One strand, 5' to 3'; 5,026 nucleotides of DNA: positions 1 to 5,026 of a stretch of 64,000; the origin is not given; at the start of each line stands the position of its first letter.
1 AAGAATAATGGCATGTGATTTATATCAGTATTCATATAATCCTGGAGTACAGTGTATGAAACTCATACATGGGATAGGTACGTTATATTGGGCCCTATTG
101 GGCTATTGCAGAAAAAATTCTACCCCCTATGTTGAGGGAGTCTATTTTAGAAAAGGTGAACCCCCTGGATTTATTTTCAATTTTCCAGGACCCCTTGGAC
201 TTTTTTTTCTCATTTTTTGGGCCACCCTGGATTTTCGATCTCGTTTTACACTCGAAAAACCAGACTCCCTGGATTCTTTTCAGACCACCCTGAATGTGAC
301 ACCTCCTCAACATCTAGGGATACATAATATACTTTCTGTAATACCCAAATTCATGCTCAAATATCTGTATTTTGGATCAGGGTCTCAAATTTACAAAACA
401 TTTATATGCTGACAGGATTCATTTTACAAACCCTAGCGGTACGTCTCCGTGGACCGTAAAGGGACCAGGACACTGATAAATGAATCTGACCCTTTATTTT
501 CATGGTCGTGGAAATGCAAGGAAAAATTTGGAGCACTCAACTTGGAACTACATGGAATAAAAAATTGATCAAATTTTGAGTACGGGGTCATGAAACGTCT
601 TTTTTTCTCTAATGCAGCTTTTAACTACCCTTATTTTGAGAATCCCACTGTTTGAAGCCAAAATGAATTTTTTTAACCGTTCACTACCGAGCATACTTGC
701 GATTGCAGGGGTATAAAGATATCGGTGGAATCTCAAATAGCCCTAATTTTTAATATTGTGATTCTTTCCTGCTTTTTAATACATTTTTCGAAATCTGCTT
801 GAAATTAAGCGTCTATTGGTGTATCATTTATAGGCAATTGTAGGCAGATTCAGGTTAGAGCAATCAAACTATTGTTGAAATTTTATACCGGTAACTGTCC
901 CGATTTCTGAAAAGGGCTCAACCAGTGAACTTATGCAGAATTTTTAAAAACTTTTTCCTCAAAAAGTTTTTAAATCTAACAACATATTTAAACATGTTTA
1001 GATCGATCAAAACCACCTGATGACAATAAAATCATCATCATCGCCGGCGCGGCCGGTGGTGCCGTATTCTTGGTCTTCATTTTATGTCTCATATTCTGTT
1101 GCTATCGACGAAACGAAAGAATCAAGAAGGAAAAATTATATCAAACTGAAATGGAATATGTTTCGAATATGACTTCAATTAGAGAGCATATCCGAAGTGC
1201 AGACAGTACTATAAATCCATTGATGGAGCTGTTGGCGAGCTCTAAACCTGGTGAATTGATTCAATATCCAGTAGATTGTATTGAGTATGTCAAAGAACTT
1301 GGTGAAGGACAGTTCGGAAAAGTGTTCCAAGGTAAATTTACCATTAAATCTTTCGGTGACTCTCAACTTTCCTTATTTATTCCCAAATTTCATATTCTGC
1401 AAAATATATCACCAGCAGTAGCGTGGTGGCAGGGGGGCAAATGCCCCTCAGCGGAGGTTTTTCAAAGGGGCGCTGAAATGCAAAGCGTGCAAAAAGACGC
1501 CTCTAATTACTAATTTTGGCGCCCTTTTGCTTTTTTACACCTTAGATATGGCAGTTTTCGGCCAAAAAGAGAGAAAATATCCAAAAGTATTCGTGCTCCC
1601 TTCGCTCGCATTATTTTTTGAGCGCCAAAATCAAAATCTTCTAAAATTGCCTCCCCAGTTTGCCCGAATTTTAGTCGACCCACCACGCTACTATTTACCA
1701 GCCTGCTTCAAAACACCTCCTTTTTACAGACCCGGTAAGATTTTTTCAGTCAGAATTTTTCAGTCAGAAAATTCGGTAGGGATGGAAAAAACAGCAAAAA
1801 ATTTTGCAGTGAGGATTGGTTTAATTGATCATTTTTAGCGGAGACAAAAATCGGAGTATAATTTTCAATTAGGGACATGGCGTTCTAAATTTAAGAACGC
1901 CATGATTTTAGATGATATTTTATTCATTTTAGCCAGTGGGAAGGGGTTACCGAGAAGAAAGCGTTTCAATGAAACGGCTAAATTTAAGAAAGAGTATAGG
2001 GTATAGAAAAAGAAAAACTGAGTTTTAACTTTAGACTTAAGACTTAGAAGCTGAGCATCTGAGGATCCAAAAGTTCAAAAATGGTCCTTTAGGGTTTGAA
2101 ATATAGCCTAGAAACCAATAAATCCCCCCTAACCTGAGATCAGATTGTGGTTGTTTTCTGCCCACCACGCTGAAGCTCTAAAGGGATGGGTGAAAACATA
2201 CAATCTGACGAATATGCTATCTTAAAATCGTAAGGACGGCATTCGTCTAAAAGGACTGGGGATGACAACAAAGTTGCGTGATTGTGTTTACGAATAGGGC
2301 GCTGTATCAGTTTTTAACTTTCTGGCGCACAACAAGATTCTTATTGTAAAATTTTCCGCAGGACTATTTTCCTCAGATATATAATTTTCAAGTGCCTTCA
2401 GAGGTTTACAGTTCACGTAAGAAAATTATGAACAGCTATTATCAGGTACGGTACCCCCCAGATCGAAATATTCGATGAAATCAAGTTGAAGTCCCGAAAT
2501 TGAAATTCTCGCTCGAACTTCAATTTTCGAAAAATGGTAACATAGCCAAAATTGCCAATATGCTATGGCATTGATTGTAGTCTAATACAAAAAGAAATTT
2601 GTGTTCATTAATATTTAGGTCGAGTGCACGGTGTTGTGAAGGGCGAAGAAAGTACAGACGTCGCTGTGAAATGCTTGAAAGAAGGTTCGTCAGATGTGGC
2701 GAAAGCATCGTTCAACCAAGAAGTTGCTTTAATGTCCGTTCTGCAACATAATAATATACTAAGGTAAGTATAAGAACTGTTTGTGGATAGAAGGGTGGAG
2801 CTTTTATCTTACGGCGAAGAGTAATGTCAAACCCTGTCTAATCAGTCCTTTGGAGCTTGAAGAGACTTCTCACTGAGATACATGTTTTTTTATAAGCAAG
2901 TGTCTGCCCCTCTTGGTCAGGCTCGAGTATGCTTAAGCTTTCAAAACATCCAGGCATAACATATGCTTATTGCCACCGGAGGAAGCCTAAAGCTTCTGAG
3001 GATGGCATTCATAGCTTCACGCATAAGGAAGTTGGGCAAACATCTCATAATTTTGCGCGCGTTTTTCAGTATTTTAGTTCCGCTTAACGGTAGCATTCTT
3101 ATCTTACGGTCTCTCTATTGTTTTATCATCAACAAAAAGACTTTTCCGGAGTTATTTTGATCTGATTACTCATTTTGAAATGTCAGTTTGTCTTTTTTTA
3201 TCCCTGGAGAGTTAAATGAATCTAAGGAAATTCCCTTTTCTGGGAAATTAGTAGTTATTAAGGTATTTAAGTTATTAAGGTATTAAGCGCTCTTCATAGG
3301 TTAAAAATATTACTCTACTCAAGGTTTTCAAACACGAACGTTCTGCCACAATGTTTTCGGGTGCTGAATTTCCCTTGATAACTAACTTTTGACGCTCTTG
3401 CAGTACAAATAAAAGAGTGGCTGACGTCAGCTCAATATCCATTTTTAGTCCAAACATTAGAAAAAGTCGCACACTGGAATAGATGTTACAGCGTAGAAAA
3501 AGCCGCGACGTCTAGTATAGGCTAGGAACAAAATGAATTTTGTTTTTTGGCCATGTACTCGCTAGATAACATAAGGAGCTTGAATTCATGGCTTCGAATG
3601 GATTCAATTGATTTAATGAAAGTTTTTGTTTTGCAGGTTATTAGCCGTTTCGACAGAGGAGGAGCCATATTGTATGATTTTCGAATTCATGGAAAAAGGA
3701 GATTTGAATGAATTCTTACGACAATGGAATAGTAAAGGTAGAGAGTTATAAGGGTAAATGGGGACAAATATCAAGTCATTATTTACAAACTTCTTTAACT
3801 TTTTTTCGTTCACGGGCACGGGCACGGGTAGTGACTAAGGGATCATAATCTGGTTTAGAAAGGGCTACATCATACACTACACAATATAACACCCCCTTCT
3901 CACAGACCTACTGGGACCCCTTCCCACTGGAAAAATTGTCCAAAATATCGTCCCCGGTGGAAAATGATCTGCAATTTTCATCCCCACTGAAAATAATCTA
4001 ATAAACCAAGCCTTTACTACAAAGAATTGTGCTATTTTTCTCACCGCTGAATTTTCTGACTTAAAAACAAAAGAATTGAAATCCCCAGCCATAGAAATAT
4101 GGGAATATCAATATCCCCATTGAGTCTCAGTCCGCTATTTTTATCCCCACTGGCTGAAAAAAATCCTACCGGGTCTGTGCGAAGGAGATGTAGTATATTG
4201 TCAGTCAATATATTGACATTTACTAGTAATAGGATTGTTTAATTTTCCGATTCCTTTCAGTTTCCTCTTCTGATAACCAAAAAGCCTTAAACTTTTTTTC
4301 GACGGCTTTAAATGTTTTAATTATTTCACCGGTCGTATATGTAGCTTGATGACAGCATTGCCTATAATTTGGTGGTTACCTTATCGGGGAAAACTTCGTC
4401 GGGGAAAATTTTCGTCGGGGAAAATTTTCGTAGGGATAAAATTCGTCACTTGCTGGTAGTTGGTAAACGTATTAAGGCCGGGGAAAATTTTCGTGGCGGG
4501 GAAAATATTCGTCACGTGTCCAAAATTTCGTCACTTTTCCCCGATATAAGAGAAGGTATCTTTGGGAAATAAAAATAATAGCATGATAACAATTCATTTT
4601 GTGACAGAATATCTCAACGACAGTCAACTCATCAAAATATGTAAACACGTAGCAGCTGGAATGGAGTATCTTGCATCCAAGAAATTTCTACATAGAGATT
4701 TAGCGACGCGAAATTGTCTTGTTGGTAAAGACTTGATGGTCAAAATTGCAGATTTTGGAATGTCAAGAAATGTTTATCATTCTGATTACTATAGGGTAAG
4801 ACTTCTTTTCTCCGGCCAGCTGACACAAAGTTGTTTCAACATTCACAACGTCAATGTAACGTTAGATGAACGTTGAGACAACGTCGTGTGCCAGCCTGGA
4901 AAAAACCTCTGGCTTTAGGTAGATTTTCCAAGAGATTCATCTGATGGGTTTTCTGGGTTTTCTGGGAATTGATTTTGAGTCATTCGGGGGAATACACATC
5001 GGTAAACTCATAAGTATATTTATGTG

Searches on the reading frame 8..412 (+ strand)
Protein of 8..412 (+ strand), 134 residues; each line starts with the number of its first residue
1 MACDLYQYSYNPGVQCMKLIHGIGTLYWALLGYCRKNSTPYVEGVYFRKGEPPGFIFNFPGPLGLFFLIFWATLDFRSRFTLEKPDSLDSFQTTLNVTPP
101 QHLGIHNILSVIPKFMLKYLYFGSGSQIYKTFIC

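Call 50: search_protein_families(library=pfam, proteins=[window:8-412:+], max_evalue=0.01)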
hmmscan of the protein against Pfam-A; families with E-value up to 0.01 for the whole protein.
window:8-412:+ (134 aa): 0 families

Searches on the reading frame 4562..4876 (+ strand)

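Call 60: search_protein_families(library=pfam, proteins=[window:4562-4876:+], max_evalue=0.1)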
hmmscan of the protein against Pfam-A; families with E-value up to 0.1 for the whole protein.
window:4562-4876:+ (104 aa): 4 families
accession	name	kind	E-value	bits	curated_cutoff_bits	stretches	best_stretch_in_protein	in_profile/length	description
PF07714.23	PK_Tyr_Ser-Thr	-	4.5e-24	85.6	23.1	1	16-80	97-161/258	Protein tyrosine and serine/threonine kinase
PF00069.31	Pkinase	-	8.6e-13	48.7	31.7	1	16-75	93-152/263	Protein kinase domain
PF12330.14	Haspin_kinase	-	0.003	17.1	25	1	38-74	221-259/364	Haspin like kinase domain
PF03109.22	ABC1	-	0.011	15.3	22.9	1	30-80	176-226/244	ABC1 atypical kinase-like domain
